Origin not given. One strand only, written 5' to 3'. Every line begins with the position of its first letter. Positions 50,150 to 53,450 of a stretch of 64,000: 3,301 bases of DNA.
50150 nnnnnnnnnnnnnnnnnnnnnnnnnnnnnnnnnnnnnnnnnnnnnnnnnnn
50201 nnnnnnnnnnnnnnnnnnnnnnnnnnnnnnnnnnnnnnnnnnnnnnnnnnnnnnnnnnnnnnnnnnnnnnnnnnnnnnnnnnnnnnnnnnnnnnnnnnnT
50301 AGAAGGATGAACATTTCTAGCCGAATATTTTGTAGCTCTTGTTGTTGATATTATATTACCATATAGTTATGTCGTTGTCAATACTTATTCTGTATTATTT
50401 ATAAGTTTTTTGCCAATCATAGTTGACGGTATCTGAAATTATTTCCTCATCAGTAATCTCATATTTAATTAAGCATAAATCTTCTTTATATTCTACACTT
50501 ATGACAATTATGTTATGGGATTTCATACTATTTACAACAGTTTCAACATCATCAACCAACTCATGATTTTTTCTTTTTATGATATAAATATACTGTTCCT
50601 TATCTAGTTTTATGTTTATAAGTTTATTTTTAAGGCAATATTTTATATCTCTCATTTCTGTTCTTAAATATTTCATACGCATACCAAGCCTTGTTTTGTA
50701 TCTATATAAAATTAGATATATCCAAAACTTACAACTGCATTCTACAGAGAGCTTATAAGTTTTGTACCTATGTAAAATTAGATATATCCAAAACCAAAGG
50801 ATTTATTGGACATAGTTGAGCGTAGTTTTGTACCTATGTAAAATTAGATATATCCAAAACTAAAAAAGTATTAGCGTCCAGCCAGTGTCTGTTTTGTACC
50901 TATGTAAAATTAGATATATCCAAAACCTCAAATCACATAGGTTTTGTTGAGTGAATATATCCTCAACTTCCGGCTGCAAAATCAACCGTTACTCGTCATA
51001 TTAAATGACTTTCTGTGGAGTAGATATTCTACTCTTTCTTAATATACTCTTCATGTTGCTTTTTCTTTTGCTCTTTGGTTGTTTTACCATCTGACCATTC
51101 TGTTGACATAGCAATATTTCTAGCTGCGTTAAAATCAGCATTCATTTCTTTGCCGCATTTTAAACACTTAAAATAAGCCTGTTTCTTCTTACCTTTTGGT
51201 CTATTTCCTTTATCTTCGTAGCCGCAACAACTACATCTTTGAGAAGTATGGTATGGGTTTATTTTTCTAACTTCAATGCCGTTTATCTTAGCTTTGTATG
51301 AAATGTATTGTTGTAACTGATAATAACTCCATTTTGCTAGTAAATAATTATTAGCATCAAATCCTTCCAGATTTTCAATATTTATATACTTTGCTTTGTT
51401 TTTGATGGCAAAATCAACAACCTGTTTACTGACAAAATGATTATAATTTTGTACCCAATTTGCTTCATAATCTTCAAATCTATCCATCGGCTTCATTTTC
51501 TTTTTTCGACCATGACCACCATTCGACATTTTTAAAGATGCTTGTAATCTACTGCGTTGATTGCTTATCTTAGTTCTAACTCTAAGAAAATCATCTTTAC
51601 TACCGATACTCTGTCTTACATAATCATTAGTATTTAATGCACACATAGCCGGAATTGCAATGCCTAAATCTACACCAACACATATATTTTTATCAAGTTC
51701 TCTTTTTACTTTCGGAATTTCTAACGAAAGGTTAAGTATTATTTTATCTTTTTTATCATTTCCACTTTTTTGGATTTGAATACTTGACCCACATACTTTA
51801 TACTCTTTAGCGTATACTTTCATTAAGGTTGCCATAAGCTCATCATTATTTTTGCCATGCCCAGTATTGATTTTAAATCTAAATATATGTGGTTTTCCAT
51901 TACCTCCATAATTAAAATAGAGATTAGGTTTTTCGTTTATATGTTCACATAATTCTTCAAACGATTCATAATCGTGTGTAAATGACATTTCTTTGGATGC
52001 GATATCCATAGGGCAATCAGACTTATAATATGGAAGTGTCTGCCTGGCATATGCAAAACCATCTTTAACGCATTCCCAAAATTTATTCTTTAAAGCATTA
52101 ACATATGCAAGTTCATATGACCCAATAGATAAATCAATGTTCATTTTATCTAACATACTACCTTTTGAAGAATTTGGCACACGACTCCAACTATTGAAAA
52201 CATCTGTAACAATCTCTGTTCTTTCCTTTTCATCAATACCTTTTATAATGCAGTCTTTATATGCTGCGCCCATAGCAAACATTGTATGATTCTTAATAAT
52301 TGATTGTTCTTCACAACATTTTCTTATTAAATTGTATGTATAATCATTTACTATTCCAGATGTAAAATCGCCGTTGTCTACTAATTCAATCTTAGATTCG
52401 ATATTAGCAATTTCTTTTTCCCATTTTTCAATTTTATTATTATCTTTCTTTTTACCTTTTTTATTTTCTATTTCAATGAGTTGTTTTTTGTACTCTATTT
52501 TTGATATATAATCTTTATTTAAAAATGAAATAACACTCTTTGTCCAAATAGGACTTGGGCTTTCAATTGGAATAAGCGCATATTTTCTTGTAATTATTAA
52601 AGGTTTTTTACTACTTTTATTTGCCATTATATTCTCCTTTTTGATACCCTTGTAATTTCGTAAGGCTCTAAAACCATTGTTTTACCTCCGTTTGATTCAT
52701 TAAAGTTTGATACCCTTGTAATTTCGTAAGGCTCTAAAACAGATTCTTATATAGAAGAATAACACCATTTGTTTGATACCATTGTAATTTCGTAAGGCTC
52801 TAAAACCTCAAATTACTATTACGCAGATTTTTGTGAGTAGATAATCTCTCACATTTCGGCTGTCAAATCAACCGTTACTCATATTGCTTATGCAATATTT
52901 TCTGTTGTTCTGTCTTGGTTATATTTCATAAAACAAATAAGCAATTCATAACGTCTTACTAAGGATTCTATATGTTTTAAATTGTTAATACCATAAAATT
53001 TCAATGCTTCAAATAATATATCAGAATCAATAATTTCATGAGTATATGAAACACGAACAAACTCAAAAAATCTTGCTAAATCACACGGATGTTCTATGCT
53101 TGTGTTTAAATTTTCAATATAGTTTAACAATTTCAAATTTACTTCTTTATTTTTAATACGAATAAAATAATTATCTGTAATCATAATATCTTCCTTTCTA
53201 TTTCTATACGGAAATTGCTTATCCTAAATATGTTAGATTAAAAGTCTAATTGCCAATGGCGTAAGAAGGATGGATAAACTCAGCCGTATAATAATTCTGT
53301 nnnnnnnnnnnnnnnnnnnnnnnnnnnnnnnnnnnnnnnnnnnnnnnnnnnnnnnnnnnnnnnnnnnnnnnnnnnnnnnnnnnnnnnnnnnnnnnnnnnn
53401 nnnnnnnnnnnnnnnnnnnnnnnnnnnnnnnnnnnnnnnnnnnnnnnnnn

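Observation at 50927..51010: Conserved leader modules with covarying hairpin and partial anti-repeat: candidate tracrRNA-like RNA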

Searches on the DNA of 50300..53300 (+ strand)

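Call 10: search_dna_similar(query=window:50300-53300:+, collection=phages, mode=distant)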
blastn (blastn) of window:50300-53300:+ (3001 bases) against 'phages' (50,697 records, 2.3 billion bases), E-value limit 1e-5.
No match.

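Call 58: build_rna_model(alignment_id=A2, structure=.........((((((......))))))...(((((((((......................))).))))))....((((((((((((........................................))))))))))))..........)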
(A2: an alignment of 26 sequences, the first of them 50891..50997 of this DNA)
Model R1 built from alignment A2 (26 sequences, 149 columns); structure: as given.
model positions 118; base pairs 27; branch points 2; effective number of sequences 2.92; information 0.59 bits per position. Calibrated on 0.2 Mb of random sequence (short: E-values are rough).
structure used (alignment columns):
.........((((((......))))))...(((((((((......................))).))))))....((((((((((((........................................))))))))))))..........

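Call 59: search_with_rna_model(model_id=R1, sources=[window, L034, L037, L043, L044, L045, L046, L047, L048, L052, L054, L055, L056, L057, L059, L060, L061, L062, L063, L064, L065, L066, L067, L068, L070, L071, L072, L073, L074, L075, L076, L077, L078, L079, L080, L081, L082, L083, L084, L085, L086, L087, L088, L089, L091, L092, L093, L094, L095, L096, L097, L098, L100, L101, L103, L105, L107, L108, L109, L112, L113, L115, L116, L118, L119, L120, L121, L123, L124, L125, L126, L127, L128, L129, L130, L131, L132, L133, L134, L135, L136, L137, L138, L139, L140, L141, L142, L143, L144, L145, L146, L147, L148, L149, L150, L151, L153, L155, L158, L163], max_evalue=0.01, make_alignment=true)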
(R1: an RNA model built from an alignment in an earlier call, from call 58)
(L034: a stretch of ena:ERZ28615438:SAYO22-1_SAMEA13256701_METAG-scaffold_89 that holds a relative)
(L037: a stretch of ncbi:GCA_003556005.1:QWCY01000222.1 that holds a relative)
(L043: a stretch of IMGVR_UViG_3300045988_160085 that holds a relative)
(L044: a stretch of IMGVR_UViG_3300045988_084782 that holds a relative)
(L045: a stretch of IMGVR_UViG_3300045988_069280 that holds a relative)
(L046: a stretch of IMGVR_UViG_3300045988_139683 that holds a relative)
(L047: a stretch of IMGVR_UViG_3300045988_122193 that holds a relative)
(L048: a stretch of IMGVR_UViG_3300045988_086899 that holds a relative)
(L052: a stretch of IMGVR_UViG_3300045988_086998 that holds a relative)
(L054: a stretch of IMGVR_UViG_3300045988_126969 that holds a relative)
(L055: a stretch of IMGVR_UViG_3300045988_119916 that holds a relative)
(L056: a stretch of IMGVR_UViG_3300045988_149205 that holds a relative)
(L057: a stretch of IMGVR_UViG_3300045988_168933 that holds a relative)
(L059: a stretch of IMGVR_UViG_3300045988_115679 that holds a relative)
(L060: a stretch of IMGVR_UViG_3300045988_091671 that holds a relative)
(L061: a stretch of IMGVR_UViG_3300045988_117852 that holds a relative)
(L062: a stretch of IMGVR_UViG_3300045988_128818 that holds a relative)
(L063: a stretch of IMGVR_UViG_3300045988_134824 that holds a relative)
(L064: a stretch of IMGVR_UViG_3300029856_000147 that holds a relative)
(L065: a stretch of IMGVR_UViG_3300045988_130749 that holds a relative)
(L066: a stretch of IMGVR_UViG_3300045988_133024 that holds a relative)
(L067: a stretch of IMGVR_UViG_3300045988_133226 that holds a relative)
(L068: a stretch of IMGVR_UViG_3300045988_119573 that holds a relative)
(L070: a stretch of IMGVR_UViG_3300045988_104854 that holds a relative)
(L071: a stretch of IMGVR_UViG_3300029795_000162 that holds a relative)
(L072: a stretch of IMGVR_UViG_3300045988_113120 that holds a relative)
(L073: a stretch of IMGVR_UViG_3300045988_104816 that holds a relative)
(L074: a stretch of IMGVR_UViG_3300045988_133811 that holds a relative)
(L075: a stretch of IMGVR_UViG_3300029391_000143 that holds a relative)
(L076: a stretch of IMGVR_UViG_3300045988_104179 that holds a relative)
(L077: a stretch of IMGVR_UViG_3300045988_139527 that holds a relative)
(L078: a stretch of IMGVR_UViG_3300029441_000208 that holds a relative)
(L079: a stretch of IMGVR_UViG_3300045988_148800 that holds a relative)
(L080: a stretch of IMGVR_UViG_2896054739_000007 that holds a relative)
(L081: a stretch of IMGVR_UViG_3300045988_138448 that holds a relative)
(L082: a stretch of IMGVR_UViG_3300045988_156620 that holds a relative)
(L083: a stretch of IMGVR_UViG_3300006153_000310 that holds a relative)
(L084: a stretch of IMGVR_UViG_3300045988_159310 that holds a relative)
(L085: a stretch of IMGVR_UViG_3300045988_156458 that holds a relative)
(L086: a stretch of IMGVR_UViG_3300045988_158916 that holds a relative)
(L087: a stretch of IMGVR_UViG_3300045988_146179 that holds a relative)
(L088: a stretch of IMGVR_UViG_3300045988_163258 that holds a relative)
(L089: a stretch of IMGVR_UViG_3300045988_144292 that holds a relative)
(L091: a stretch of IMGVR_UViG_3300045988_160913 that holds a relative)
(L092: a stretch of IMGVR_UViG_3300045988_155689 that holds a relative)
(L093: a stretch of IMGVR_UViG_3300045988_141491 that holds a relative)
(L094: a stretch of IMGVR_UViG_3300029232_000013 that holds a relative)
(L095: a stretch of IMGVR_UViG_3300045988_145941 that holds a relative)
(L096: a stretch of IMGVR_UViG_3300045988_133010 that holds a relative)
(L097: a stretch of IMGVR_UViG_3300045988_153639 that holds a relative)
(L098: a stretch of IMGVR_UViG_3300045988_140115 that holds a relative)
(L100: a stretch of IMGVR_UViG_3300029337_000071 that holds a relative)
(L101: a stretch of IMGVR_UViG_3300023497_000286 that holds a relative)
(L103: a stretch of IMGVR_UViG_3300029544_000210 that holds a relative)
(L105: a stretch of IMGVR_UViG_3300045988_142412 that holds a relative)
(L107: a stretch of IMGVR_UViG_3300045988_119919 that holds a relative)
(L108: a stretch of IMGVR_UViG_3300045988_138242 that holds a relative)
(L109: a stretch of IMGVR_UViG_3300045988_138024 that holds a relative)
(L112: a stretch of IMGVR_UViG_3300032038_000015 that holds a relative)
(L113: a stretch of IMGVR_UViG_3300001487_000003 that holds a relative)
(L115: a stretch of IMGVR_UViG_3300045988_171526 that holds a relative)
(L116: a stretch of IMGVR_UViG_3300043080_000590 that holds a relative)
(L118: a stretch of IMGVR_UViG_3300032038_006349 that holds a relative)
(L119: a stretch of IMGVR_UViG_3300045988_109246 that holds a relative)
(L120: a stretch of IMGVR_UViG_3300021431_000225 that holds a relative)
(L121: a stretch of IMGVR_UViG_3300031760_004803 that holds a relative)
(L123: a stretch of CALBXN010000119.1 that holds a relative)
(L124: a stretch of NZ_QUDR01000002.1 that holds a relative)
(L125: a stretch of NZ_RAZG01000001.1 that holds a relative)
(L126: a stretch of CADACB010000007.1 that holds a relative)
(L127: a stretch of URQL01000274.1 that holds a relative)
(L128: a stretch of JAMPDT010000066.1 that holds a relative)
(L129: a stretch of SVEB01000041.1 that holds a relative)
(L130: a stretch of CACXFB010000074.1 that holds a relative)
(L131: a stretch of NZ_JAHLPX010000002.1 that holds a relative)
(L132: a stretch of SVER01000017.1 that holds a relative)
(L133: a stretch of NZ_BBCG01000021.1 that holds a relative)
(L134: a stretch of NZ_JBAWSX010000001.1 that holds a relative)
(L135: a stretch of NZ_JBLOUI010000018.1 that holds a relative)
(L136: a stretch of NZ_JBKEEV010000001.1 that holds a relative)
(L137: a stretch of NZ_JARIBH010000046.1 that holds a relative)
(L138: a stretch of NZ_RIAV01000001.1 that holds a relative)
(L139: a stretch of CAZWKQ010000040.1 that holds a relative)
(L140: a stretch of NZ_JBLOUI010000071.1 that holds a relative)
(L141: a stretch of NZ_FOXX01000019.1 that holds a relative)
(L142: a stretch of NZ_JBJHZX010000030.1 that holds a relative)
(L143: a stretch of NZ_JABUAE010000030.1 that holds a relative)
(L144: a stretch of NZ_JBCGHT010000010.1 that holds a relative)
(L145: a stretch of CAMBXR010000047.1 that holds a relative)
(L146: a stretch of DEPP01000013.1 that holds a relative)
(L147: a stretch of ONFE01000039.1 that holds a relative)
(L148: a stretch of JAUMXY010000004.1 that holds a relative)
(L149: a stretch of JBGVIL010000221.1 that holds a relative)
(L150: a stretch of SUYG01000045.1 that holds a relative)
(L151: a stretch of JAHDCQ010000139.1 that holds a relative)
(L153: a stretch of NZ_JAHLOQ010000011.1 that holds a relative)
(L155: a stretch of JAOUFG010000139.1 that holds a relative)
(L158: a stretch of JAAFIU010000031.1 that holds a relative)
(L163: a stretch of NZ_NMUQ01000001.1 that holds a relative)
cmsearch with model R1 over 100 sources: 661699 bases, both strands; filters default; matches with E-value up to 0.01: 185.
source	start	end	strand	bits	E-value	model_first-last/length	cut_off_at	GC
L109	1666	1783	+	115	5e-19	1-118/118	no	0.3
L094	1741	1858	+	113.5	9.4e-19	1-118/118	no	0.31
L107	1620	1737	+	113.3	1e-18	1-118/118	no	0.31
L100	1938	2048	+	110.6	3.5e-18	1-118/118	no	0.31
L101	2003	2113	+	110.6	3.5e-18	1-118/118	no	0.31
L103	2003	2113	+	110.6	3.5e-18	1-118/118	no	0.31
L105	1872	1982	+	110.6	3.5e-18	1-118/118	no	0.31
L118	3949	4067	+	110.3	4e-18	1-118/118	no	0.37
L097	1800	1917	+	109.4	6e-18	1-118/118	no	0.28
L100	1668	1785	+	109.4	6e-18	1-118/118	no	0.28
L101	1667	1784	+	109.4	6e-18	1-118/118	no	0.28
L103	1733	1850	+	109.4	6e-18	1-118/118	no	0.28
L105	1536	1653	+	109.4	6e-18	1-118/118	no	0.28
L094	3667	3788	+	109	6.9e-18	1-118/118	no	0.33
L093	1667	1784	+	108.7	8.2e-18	1-118/118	no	0.31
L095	1733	1850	+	108.7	8.2e-18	1-118/118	no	0.31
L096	1667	1784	+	108.7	8.2e-18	1-118/118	no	0.31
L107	1895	2005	+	108.2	1e-17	1-118/118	no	0.33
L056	4116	4234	+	107.4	1.4e-17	1-118/118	no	0.37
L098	3665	3794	+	107.3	1.5e-17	1-118/118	no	0.31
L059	2276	2391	+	107.3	1.5e-17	1-118/118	no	0.39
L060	2210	2325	+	107.3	1.5e-17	1-118/118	no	0.39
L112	1738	1855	+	107.2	1.6e-17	1-118/118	no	0.31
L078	4079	4195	+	106.7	1.9e-17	1-118/118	no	0.31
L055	4451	4568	+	106.2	2.5e-17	1-118/118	no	0.33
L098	2070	2180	+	105.8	3e-17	1-118/118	no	0.31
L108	2002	2112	+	105.8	3e-17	1-118/118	no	0.31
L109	2068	2178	+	105.8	3e-17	1-118/118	no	0.31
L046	2309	2430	+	104.5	5.1e-17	1-118/118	no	0.37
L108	3667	3795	+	102.5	1.3e-16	1-118/118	no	0.33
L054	2298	2413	+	102.1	1.5e-16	1-118/118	no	0.32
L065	4408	4520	+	102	1.5e-16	1-118/118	no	0.34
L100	3667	3795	+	101.9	1.7e-16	1-118/118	no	0.33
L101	3667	3795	+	101.9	1.7e-16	1-118/118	no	0.33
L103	3667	3795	+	101.9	1.7e-16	1-118/118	no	0.33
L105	3667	3795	+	101.9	1.7e-16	1-118/118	no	0.33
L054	4361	4473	+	101.6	1.9e-16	1-118/118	no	0.33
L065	2298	2413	+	101.4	2.1e-16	1-118/118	no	0.32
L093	2004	2115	+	101.3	2.1e-16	1-118/118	no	0.33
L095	1938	2049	+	101.3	2.1e-16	1-118/118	no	0.33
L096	1872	1983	+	101.3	2.1e-16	1-118/118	no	0.33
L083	2274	2394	+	99.7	4.3e-16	1-118/118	no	0.31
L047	2084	2212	+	99.6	4.6e-16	1-118/118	no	0.36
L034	3799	3924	+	98.7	6.6e-16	1-118/118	no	0.34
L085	3846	3956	+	98.6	7e-16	1-118/118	no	0.32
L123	4114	4229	+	98.6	7e-16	1-118/118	no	0.33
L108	1732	1849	+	98.5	7.3e-16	1-118/118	no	0.28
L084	3800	3910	+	98.3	8.2e-16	1-118/118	no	0.33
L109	3667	3796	+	98.1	8.9e-16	1-118/118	no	0.31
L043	2198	2323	+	97.9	9.5e-16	1-118/118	no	0.34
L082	3822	3932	+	97.5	1.2e-15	1-118/118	no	0.32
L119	1982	2098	+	96.9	1.5e-15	1-118/118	no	0.42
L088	3837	3947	+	96.6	1.7e-15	1-118/118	no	0.3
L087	3903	4013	+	96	2.2e-15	1-118/118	no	0.31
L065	4707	4816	+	94.3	4.8e-15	1-118/118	no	0.32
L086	3772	3882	+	94.2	4.9e-15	1-118/118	no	0.32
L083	3764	3872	+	93.9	5.7e-15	1-118/118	no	0.31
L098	1801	1917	+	93.8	5.9e-15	1-118/118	no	0.28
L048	2193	2315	+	92.2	1.2e-14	1-118/118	no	0.36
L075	2186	2309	+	91.8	1.4e-14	1-118/118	no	0.27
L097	2008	2116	+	91.3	1.8e-14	1-118/118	no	0.3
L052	2131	2254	+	90.8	2.3e-14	1-118/118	no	0.36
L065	4174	4277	+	90.2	2.9e-14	1-118/118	no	0.36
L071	2256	2379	+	89.4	4.2e-14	1-118/118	no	0.25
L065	5028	5131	+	89.3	4.3e-14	1-118/118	no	0.32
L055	2264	2394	+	89.1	4.8e-14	1-118/118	no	0.32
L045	2133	2256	+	88.9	5.1e-14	1-118/118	no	0.37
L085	3555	3679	+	88.6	6e-14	1-118/118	no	0.31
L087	3546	3670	+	88.6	6e-14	1-118/118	no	0.31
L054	5057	5160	+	87.6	9.1e-14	1-118/118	no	0.36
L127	1313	1456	+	87.6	9.2e-14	1-118/118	no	0.32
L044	2199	2322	+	87.5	9.6e-14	1-118/118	no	0.37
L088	3546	3670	+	86.4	1.6e-13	1-118/118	no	0.32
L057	4112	4244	+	86.4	1.6e-13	1-118/118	no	0.4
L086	3546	3670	+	85.9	2e-13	1-118/118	no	0.32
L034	5983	6104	+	85.7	2.2e-13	1-118/118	no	0.3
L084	3546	3670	+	85.6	2.3e-13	1-118/118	no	0.3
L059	4107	4211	+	85.2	2.7e-13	1-118/118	no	0.42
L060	4107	4211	+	85.2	2.7e-13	1-118/118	no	0.42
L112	2012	2117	+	83.8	4.9e-13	1-118/118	no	0.35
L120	1904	2034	+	82.8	7.7e-13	1-118/118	no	0.34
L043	4515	4622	+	82.7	8e-13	1-118/118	no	0.3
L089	3634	3748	+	81.7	1.2e-12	1-118/118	no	0.29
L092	3818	3988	+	80.8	1.9e-12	1-118/118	no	0.35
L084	1905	2026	+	80.1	2.6e-12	1-118/118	no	0.33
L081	2141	2259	+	80.1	2.6e-12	1-118/118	no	0.34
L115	3735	3857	+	79.7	3.1e-12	1-118/118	no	0.39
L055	4613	4736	+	79.6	3.2e-12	1-118/118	no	0.32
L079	2124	2242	+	79.4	3.5e-12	1-118/118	no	0.34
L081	3755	3881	+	79.1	4e-12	1-118/118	no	0.31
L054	4596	4703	+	79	4.1e-12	1-118/118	no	0.37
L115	2172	2298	+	78.8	4.6e-12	1-118/118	no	0.36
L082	1829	1950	+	78.5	5.3e-12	1-118/118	no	0.34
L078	2264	2377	+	78.4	5.5e-12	1-118/118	no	0.32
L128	3485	3589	+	78.4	5.6e-12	1-118/118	no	0.38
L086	1815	1922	+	78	6.4e-12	1-118/118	no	0.33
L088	1955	2073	+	77.8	7.1e-12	1-118/118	no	0.33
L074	4746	4866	+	77.3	8.8e-12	1-118/118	no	0.3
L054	4813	4925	+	77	1e-11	1-118/118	no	0.31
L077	2230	2365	+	76.1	1.5e-11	1-118/118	no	0.32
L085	1901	2019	+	75.6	1.9e-11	1-118/118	no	0.33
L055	4208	4324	+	74.8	2.7e-11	1-118/118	no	0.29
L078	3801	3922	+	74.7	2.8e-11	1-118/118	no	0.34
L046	4212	4336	+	74.5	3e-11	1-118/118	no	0.35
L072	4742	4862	+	74.3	3.4e-11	1-118/118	no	0.29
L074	4419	4553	+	74.1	3.6e-11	1-118/118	no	0.33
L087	1953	2071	+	74.1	3.7e-11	1-118/118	no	0.32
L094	2075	2179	+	74.1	3.7e-11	1-118/118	no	0.3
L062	4684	4793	+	73.9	4e-11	1-118/118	no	0.31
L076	4433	4558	+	73.6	4.5e-11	1-118/118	no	0.31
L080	2246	2345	+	73.3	5.2e-11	1-118/118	no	0.25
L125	2246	2345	+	73.3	5.2e-11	1-118/118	no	0.25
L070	4803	4927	+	73.1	5.7e-11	1-118/118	no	0.3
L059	4283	4405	+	73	6e-11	1-118/118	no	0.43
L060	4283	4405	+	73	6e-11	1-118/118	no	0.43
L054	4192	4296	+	72.9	6.3e-11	1-118/118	no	0.3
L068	4743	4863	+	72.7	6.7e-11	1-118/118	no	0.28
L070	4426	4552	+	72.4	7.7e-11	1-118/118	no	0.33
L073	4420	4553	+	72.1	8.8e-11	1-118/118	no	0.32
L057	2060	2218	+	71.9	9.7e-11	1-118/118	no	0.47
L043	4255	4390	+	71.7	1.1e-10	1-118/118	no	0.3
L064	4685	4794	+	71.4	1.2e-10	1-118/118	no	0.32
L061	4683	4792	+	70.6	1.7e-10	1-118/118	no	0.32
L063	4683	4792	+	70.6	1.7e-10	1-118/118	no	0.32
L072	4429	4556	+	70.1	2.2e-10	1-118/118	no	0.3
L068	4426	4552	+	69.8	2.5e-10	1-118/118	no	0.31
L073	4655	4784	+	69.7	2.6e-10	1-118/118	no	0.32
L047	4198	4301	+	69.1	3.4e-10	1-118/118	no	0.33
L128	4025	4136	+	66.7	9.9e-10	1-118/118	no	0.38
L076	4688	4801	+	66.1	1.3e-09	1-118/118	no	0.28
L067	4534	4671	+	66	1.3e-09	1-118/118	no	0.36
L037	5628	5833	+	65.9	1.4e-09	1-118/118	no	0.27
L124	4083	4172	+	65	2.1e-09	1-118/118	no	0.3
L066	4537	4654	+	64.4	2.7e-09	1-118/118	no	0.31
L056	2051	2263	+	63.7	3.6e-09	1-118/118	no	0.38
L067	5077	5188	+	63.4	4.2e-09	1-118/118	no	0.33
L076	4150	4288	+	63.3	4.5e-09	1-118/118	no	0.32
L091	3818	3903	+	63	5e-09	1-118/118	no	0.35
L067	4852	4986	+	61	1.2e-08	1-118/118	no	0.31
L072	4174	4315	+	61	1.2e-08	1-118/118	no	0.3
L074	4177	4315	+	60.8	1.3e-08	1-118/118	no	0.28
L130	2521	2644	+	60.2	1.8e-08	1-118/118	no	0.4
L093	3667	3740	+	59.3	2.6e-08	1-118/118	no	0.31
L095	3667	3740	+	59.3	2.6e-08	1-118/118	no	0.31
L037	1790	1898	+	59.3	2.6e-08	1-118/118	no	0.27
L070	4182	4315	+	59.1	2.8e-08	1-118/118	no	0.31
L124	2271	2369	+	59.1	2.8e-08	1-118/118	no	0.23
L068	4182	4315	+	58.8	3.3e-08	1-118/118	no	0.29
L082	3546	3694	+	58.7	3.3e-08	1-118/118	no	0.33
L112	3667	3740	+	57.3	6.3e-08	1-118/118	no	0.3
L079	3753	3903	+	57.2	6.6e-08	1-118/118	no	0.31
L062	4144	4285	+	56.7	8.2e-08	1-118/118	no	0.28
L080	3732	3814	+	56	1.1e-07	1-118/118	no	0.27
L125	3732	3814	+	56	1.1e-07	1-118/118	no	0.27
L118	2325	2423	+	55.9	1.2e-07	1-118/118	no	0.39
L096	3667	3740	+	55.1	1.6e-07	1-118/118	no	0.3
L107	3667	3740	+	55.1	1.6e-07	1-118/118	no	0.3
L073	4177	4316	+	54.1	2.6e-07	1-118/118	no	0.3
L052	4159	4288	+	54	2.7e-07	1-118/118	no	0.38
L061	4402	4525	+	53.8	3e-07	1-118/118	no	0.27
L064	4144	4286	+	53.7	3e-07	1-118/118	no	0.29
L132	3976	4118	+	53.7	3.1e-07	1-118/118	no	0.34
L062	4396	4525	+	53.3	3.8e-07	1-118/118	no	0.25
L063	4402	4525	+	52.9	4.4e-07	1-118/118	no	0.26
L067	4176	4326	+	52.9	4.4e-07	1-118/118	no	0.28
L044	4164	4293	+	51.2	9.2e-07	1-118/118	no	0.36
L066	4175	4330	+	51.2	9.4e-07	1-118/118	no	0.29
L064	4397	4526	+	50.5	1.3e-06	1-118/118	no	0.25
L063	4150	4285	+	50.4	1.3e-06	1-118/118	no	0.27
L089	2096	2218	+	50.1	1.5e-06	1-118/118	no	0.27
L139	1549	1672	+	50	1.6e-06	1-118/118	no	0.29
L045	4165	4294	+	48.4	3.2e-06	1-118/118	no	0.37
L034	5715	5871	+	47.5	4.7e-06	1-118/118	no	0.25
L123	2088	2211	+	47.3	5.2e-06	1-118/118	no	0.27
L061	4144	4285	+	47.2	5.5e-06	1-118/118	no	0.27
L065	4867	4964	+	43.9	2.4e-05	1-118/118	no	0.35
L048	4182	4294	+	42.8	3.9e-05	1-118/118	no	0.35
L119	3739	3859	+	40.2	0.00012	1-118/118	no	0.36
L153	1732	1849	+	32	0.0045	1-118/118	no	0.37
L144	3512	3667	+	31.8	0.005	1-118/118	no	0.42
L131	3494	3592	+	31.4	0.006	1-118/118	no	0.37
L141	3627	3747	+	31.1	0.0067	1-118/118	no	0.46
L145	1577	1728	+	30.5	0.0089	1-118/118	no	0.31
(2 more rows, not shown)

Alignment A3: 150 matches aligned to the model, 423 columns, each read 5' to 3' on its own strand. Consensus structure (alignment columns), stored with it:
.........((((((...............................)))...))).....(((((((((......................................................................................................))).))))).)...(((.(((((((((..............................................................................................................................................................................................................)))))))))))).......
